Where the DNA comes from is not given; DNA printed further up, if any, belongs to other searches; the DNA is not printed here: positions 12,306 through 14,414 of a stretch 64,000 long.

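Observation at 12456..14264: Secreted PAN/apple-domain protein directly downstream of icmX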

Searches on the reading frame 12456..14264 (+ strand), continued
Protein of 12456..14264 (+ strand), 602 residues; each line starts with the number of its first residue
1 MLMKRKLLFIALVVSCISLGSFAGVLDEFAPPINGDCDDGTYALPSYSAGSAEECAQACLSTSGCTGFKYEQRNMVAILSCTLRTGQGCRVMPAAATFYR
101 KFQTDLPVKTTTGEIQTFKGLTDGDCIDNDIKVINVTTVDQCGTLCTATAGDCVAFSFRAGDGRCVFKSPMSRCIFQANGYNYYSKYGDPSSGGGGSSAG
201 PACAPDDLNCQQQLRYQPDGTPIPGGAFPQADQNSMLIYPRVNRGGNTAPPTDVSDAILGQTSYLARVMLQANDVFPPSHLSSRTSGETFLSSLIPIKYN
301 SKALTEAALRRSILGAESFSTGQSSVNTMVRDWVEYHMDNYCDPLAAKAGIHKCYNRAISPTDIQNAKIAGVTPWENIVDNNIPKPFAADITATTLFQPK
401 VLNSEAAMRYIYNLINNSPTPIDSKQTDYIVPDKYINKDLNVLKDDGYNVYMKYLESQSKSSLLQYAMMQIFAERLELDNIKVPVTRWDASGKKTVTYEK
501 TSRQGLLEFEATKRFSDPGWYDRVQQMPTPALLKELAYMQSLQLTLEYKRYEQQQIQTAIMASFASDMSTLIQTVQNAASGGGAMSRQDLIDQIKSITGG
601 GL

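Call 36: search_protein_families(library=pfam, proteins=[P0008, P0006, P0009, P0016], max_evalue=1)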
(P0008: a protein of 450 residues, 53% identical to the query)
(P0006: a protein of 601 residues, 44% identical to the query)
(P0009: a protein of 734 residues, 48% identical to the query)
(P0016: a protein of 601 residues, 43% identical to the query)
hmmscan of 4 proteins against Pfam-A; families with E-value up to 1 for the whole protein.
P0008 (450 aa): 1 family
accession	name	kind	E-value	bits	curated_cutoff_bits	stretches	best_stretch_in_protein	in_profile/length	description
PF10960.13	Holin_BhlA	-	0.13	12.7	22.6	1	379-421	23-65/70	BhlA holin family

P0006 (601 aa): 4 families
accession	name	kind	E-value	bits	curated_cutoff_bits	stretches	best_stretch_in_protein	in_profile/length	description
PF00024.32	PAN_1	-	4e-07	30.2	21.4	2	43-104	18-59/76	PAN domain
PF14295.12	PAN_4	-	7.7e-06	26.3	27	2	49-81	19-50/51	PAN domain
PF08276.17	PAN_2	-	0.2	12.2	21.1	0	45-84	27-62/67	PAN-like domain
PF18699.6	MRPL52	-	0.74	10.5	26.6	0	542-589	35-83/92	Mitoribosomal protein mL52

P0009 (734 aa): 1 family
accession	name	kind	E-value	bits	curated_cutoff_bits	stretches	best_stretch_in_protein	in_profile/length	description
PF09236.15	AHSP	-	0.046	14.6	27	1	432-467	21-56/87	Alpha-haemoglobin stabilising protein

P0016 (601 aa): 0 families

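Call 84: find_encoding_contigs(protein=P0004, flank=7000, max_places=1)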
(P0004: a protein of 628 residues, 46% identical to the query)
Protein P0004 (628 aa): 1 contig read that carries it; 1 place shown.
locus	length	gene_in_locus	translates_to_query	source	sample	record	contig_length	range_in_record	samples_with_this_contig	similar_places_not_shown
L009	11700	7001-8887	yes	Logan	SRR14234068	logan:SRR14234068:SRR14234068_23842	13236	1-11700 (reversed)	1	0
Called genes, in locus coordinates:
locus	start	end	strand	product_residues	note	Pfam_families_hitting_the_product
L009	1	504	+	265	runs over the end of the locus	-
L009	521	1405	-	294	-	PF01678:DAP_epimerase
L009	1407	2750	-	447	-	-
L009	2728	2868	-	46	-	PF13627:LptM_cons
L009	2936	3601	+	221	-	PF02230:Abhydrolase_2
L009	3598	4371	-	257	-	PF01061:ABC2_membrane, PF12698:ABC2_membrane_3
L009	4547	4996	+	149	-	PF23130:IcmW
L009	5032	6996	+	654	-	-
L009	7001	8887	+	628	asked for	PF00024:PAN_1 (faint)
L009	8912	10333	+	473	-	-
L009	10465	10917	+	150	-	-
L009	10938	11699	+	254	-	?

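Call 85: find_encoding_contigs(protein=P0016, flank=7000, max_places=1)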
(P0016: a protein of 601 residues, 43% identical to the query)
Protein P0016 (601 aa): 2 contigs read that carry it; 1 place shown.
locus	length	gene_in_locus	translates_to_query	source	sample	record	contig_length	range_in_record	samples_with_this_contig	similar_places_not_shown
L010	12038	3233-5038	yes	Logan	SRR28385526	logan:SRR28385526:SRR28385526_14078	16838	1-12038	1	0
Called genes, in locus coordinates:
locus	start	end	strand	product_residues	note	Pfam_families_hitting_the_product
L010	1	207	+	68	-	?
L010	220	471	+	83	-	-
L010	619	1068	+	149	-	PF23130:IcmW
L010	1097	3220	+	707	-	-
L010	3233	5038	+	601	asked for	-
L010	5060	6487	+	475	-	-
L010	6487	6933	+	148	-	-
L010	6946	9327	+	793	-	-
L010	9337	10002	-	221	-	PF03737:RraA-like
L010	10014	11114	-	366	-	PF00180:Iso_dh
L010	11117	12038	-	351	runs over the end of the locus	PF08240:ADH_N, PF00107:ADH_zinc_N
